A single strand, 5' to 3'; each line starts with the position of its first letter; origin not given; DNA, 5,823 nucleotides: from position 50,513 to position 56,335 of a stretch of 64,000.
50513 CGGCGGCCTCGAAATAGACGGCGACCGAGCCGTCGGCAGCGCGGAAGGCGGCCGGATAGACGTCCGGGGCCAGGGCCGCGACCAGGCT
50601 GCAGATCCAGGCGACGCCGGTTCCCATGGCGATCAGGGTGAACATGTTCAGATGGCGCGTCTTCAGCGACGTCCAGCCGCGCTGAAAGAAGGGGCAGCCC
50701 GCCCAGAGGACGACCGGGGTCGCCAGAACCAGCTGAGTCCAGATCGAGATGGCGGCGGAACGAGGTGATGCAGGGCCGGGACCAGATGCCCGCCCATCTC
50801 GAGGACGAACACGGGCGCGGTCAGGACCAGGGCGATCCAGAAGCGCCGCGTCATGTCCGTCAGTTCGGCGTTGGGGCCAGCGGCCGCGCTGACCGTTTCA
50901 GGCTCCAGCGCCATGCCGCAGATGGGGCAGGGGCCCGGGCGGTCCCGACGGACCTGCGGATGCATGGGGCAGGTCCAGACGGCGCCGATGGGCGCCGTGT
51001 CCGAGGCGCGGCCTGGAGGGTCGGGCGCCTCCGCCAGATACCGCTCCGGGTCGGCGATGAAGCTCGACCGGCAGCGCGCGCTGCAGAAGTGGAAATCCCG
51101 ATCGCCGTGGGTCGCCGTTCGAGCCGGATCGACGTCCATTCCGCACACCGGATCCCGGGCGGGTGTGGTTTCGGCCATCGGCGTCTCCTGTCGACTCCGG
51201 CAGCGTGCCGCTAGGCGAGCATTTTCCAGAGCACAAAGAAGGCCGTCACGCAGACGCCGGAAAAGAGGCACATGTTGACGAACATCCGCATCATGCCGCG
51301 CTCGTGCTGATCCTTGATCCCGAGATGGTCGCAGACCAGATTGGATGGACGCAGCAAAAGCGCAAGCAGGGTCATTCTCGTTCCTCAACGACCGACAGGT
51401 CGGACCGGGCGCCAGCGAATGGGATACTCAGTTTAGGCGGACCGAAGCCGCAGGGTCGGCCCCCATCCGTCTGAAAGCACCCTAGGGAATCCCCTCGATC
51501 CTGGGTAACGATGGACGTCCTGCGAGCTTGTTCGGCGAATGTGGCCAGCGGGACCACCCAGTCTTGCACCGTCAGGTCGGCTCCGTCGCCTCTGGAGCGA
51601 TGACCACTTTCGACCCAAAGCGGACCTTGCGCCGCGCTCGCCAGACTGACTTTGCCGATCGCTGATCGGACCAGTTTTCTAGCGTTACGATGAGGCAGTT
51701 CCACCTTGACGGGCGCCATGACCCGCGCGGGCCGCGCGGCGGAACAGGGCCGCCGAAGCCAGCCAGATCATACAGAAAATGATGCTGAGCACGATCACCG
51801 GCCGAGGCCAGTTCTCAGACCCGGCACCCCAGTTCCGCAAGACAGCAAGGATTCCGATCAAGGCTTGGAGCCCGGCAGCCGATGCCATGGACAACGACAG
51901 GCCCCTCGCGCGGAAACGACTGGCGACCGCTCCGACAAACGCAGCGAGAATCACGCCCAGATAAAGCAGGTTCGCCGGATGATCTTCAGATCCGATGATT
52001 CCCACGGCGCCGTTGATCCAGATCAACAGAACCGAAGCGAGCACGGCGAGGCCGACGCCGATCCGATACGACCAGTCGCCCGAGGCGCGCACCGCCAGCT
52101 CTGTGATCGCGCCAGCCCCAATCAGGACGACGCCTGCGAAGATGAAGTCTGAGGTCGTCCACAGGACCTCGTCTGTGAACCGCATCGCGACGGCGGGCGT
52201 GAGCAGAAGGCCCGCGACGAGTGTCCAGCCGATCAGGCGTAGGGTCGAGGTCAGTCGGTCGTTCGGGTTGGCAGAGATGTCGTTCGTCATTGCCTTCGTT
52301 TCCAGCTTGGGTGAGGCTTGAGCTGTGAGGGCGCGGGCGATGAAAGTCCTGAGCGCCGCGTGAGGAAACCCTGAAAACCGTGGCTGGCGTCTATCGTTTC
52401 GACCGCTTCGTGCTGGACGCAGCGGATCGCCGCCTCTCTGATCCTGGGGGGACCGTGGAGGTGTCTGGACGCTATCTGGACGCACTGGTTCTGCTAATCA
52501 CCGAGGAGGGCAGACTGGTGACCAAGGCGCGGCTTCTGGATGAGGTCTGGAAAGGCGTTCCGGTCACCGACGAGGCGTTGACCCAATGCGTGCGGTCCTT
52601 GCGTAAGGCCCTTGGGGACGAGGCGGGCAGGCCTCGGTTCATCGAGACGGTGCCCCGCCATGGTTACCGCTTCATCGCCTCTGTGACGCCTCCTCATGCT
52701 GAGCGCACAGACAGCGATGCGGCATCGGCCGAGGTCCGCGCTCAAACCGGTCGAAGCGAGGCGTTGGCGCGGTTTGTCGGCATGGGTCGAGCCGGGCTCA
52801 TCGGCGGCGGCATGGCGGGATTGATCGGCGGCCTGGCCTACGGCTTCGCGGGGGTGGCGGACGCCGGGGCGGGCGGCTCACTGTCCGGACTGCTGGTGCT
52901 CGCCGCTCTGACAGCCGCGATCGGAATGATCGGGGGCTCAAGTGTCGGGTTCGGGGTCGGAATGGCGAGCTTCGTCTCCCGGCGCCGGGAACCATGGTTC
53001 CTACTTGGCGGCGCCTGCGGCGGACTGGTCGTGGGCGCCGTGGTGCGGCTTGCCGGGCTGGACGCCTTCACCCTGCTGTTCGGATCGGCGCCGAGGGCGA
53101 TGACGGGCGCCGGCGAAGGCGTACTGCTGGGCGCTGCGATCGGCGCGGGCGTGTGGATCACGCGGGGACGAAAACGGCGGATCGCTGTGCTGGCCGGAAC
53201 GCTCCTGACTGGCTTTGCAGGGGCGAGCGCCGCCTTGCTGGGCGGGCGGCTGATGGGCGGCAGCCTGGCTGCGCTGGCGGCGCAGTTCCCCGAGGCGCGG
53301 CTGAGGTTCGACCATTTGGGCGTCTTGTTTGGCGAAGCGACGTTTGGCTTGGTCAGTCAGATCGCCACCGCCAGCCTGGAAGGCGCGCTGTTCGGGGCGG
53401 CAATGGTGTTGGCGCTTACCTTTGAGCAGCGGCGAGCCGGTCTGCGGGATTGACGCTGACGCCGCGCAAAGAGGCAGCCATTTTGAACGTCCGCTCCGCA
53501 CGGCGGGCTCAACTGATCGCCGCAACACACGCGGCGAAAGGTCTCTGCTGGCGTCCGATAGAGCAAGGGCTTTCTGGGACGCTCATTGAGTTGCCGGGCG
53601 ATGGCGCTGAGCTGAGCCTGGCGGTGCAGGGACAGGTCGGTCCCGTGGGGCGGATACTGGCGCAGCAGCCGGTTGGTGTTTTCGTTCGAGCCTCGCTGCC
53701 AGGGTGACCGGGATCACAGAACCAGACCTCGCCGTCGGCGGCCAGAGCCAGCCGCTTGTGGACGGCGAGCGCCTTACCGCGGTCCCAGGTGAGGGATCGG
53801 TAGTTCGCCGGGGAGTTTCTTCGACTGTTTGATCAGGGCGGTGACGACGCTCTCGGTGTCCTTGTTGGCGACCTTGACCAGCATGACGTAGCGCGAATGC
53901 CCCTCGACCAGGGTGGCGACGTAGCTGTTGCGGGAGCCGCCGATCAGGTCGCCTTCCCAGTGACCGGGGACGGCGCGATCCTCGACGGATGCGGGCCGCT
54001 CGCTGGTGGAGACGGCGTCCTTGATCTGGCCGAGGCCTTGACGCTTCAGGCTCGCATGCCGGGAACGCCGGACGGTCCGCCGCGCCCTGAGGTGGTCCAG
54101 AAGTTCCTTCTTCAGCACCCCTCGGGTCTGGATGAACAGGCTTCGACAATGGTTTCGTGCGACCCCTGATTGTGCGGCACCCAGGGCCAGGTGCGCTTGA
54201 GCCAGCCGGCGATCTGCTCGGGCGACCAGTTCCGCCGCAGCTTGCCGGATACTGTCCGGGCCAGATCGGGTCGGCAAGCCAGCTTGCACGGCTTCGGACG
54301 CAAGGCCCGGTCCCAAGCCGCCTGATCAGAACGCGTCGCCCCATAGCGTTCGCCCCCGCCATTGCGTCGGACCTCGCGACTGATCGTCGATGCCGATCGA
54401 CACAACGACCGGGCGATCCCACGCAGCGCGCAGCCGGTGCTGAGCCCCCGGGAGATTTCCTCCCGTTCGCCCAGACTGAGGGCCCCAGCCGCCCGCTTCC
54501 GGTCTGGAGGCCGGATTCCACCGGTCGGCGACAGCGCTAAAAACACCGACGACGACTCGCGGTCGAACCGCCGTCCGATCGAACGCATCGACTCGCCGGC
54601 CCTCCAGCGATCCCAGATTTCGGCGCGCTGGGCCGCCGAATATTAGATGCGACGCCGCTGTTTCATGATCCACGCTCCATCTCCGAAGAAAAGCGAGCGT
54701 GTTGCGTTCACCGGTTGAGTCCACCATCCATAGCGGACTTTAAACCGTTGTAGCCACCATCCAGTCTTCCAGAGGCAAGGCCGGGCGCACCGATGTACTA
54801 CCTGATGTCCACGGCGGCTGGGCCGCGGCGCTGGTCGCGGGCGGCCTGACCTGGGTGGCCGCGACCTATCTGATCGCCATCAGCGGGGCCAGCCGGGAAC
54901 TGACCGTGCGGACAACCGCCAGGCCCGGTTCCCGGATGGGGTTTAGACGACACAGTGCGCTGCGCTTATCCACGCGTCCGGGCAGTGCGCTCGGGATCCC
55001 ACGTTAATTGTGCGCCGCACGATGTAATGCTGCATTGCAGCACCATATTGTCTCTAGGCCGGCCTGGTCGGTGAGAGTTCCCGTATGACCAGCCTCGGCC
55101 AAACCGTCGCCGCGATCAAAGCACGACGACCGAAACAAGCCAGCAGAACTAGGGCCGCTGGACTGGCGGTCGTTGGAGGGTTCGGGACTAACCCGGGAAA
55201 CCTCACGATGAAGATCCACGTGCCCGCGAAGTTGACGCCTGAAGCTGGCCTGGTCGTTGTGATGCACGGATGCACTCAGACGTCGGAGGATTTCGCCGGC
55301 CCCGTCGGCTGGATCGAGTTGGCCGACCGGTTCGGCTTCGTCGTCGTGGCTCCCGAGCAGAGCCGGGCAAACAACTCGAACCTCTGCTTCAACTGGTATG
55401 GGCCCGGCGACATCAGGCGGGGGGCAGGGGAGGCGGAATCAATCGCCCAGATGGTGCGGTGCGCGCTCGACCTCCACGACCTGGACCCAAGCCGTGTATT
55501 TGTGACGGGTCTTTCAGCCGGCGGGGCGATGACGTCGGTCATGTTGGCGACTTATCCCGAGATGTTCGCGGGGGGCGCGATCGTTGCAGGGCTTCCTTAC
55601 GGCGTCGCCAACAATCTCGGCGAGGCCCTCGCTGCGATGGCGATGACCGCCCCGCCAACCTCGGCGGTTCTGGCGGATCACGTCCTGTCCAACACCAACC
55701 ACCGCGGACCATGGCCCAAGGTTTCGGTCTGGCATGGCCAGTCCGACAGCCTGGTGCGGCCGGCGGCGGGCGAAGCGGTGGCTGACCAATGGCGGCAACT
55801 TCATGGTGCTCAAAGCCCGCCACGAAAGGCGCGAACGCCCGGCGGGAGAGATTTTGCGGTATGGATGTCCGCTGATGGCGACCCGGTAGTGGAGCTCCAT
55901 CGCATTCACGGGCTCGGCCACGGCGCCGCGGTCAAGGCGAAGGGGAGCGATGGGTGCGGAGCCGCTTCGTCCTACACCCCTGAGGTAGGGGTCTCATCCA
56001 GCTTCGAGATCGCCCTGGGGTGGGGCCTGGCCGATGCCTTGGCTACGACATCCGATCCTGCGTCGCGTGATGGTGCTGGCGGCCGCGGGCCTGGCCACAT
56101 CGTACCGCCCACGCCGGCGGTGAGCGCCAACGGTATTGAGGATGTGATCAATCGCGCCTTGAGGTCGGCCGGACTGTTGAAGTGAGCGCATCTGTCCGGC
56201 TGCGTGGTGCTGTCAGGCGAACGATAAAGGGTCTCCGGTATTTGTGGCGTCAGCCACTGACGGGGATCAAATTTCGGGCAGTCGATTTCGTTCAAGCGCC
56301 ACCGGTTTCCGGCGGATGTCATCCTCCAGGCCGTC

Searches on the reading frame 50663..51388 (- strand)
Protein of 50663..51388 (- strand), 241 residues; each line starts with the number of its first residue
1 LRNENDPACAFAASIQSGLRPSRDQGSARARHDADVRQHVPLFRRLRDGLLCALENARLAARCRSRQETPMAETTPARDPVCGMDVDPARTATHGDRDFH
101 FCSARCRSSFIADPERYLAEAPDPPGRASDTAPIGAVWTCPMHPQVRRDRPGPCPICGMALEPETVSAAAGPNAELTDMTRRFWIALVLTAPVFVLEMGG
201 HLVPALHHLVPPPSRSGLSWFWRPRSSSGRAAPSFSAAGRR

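Call 12: search_protein_families(library=pfam, proteins=[window:50663-51388:-], max_evalue=0.001)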
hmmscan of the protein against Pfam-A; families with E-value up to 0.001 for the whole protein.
window:50663-51388:- (241 aa): 2 families
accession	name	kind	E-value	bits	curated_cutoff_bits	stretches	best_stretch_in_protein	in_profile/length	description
PF19335.5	HMBD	-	4.3e-15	55.8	23.6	1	137-164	1-28/28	Heavy metal binding domain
PF04945.19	YHS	-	5.2e-08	33.2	30.3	1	78-119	2-45/47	YHS domain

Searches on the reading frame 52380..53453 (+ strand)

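Call 43: search_protein_families(library=pfam, proteins=[window:52380-53453:+], max_evalue=0.01)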
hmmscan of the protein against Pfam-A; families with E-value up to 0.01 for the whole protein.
window:52380-53453:+ (357 aa): 1 family
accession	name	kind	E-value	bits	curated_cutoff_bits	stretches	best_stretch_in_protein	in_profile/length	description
PF00486.34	Trans_reg_C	-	3.8e-15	56.2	26.2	1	25-98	3-77/77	Transcriptional regulatory protein, C terminal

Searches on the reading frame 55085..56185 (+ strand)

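Call 43: search_protein_families(library=pfam, proteins=[window:55085-56185:+], max_evalue=0.01)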
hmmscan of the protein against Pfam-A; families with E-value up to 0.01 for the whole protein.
window:55085-56185:+ (366 aa): 7 families
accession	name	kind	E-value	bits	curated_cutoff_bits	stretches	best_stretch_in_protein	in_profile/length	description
PF10503.15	Esterase_PHB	-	8.3e-28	97.6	23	1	54-242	16-201/219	Esterase PHB depolymerase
PF00326.27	Peptidase_S9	-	2.9e-08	33.9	22.6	1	99-234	27-168/213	Prolyl oligopeptidase family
PF00561.26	Abhydrolase_1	-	0.0014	18.8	25.8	1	57-169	3-102/245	alpha/beta hydrolase fold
PF12146.15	Hydrolase_4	-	0.0014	18.4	27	0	55-178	5-117/239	Serine aminopeptidase, S33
PF05448.18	AXE1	-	0.0021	17.3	21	1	43-157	72-197/321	Acetyl xylan esterase (AXE1)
PF02230.22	Abhydrolase_2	-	0.0039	17.5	23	0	46-164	6-133/217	Phospholipase/Carboxylesterase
PF20434.5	BD-FAE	-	0.0097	15.9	26.8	0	43-153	2-106/215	BD-FAE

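Call 86: search_protein_families(library=ncbifam, proteins=[window:55085-56185:+], max_evalue=0.001)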
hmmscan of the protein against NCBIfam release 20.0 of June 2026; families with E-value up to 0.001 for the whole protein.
window:55085-56185:+ (366 aa): 4 families
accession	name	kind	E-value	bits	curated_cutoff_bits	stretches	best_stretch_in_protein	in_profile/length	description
NF050058.1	e_dPHAscl_type1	hypoth_equivalog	6.5e-90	301.3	150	1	33-309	1-272/276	extracellular catalytic domain type 1 short-chain-length polyhydroxyalkanoate depolymerase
TIGR01840.1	esterase_phb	subfamily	1.9e-66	223.6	107.85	1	42-244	1-203/213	PHB depolymerase family esterase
NF050059.1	e_dPHAscl_type2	hypoth_equivalog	2.4e-17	63.3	280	2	132-243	5-126/305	extracellular catalytic domain type 2 short-chain-length polyhydroxyalkanoate depolymerase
NF050057.1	e_dPHAmcl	equivalog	0.00037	19.9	270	1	132-170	134-172/252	extracellular medium-chain-length polyhydroxyalkanoate depolymerase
